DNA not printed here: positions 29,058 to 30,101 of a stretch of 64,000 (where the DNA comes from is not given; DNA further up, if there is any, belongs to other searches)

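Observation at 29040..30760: Lower-GC two-gene islet (membrane protein plus CDP-alcohol phosphatidyltransferase) accreted next to the att-like remnant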

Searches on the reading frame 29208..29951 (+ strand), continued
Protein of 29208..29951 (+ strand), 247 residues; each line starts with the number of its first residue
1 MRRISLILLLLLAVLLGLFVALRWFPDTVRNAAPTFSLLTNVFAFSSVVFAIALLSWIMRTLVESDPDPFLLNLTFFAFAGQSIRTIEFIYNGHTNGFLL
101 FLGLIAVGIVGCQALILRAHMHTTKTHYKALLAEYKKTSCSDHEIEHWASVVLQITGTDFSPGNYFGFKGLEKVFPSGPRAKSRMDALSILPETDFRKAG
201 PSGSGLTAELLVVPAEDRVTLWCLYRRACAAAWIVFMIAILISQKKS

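Call 101: search_protein_families(library=padloc, max_evalue=0.00001, proteins=[L089:2725-4401:-, L089:3-1598:-, L089:1742-2224:-, L090:368-1708:+, L090:1790-2614:+, L090:7157-8176:+, L090:8359-9171:-, L069:627-1460:+, L069:1399-2529:+, L001:9601-11028:-])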
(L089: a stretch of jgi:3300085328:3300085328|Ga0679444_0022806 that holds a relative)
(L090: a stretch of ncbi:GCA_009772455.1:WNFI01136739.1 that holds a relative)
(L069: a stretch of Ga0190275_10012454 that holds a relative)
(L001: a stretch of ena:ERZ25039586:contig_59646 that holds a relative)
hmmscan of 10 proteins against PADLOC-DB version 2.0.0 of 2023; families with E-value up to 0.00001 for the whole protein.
L089:2725-4401:- (558 aa): 1 family
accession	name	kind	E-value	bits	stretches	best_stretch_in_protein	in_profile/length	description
PDLC02413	Aga_Nuclease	-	1.8e-07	28.7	1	430-495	16-82/267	-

L089:3-1598:- (532 aa): 0 families

L089:1742-2224:- (160 aa): 0 families

L090:368-1708:+ (446 aa): 16 families
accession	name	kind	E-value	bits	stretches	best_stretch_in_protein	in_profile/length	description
PDLC04772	PDC-M68A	-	7.1e-30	102.8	1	112-222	6-114/253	-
PDLC00739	Effector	-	5e-24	83.3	1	111-217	8-112/378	Endonuclease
PDLC01997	SAVED1--SAVED_HNH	-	6.1e-22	76.6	1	112-222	7-113/368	-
PDLC00746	Effector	-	4.5e-21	73.3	1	112-216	18-119/389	Endonuclease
PDLC00751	Effector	-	5.3e-17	60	1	89-219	112-237/530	Endonuclease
PDLC01998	SAVED1--SAVED_HNH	-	6.1e-15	52.9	1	112-213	115-214/506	-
PDLC00749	Effector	-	1e-13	49.1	1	111-225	16-129/395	Endonuclease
PDLC00742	Effector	-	1.6e-13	48.2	1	112-211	122-219/527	Endonuclease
PDLC00747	Effector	-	8.5e-13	46.2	1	112-224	13-127/373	Endonuclease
PDLC02000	Effector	-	7.8e-12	42.7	1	109-217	144-250/524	SAVED1--SAVED_HNH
PDLC00738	Effector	-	2.1e-11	41.3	1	109-217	145-251/529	Endonuclease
PDLC00740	Effector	-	7.2e-11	39.5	1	112-214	17-118/391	Endonuclease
PDLC00406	SduA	-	1.6e-10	39.5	1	116-235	23-135/326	DUF4263 domain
PDLC04773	PDC-M68A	-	1.9e-07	29.4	1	171-220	2-50/200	-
PDLC00743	Effector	-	9e-07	26.3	1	112-214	4-105/384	Endonuclease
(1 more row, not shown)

L090:1790-2614:+ (274 aa): 0 families

L090:7157-8176:+ (339 aa): 60 families (the best 25 are shown)
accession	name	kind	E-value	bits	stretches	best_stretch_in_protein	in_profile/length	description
PDLC00033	DruM2|DruM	-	1.2e-74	249.8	2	13-258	23-267/368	DNA cytosine methylase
PDLC03378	MTase_II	-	5.8e-71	237.6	2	12-257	3-235/344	Type II methyltransferase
PDLC03234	MTase_II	-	9.4e-68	227.2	2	12-214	5-204/375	Type II methyltransferase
PDLC03326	MTase_II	-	2e-63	213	2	13-214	6-216/412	Type II methyltransferase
PDLC00026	DruM2|DruM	-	1.1e-52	177.7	1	13-323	6-325/336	DNA cytosine methylase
PDLC03272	MTase_II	-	1.5e-49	167.3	1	11-315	74-389/407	Type II methyltransferase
PDLC02650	DrmMII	-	2.3e-44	150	3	11-130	8-136/435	DrmMII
PDLC03237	MTase_II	-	5.2e-44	148.4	2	13-177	795-971/1036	Type II methyltransferase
PDLC02656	DrmMII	-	8e-42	141.7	2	11-213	4-233/491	DrmMII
PDLC02649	DrmMII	-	2.7e-40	136.6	2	72-180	106-225/422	DrmMII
PDLC03307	MTase_II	-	4.3e-39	132.8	3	13-133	2-117/382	Type II methyltransferase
PDLC03225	MTase_II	-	3.5e-38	129.7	3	11-130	7-139/615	Type II methyltransferase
PDLC00027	DruM2|DruM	-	4.4e-38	129.6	2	12-213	12-210/361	DNA cytosine methylase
PDLC02648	DrmMII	-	4.6e-38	129.2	2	11-216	21-281/468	DrmMII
PDLC03270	MTase_II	-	1e-36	124.6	2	13-178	2-165/309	Type II methyltransferase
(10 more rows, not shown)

L090:8359-9171:- (270 aa): 2 families
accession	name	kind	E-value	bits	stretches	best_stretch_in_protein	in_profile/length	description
PDLC04639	PDC-M41B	-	7.8e-107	354.1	1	3-242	2-236/241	-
PDLC04569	PDC-M30B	-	1.1e-106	353.8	1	3-242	2-236/241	-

L069:627-1460:+ (277 aa): 0 families

L069:1399-2529:+ (376 aa): 0 families

L001:9601-11028:- (475 aa): 1 family
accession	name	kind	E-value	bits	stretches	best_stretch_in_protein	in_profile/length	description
PDLC04915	PDC-S11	-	3.7e-06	24.4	1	319-389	29-95/379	-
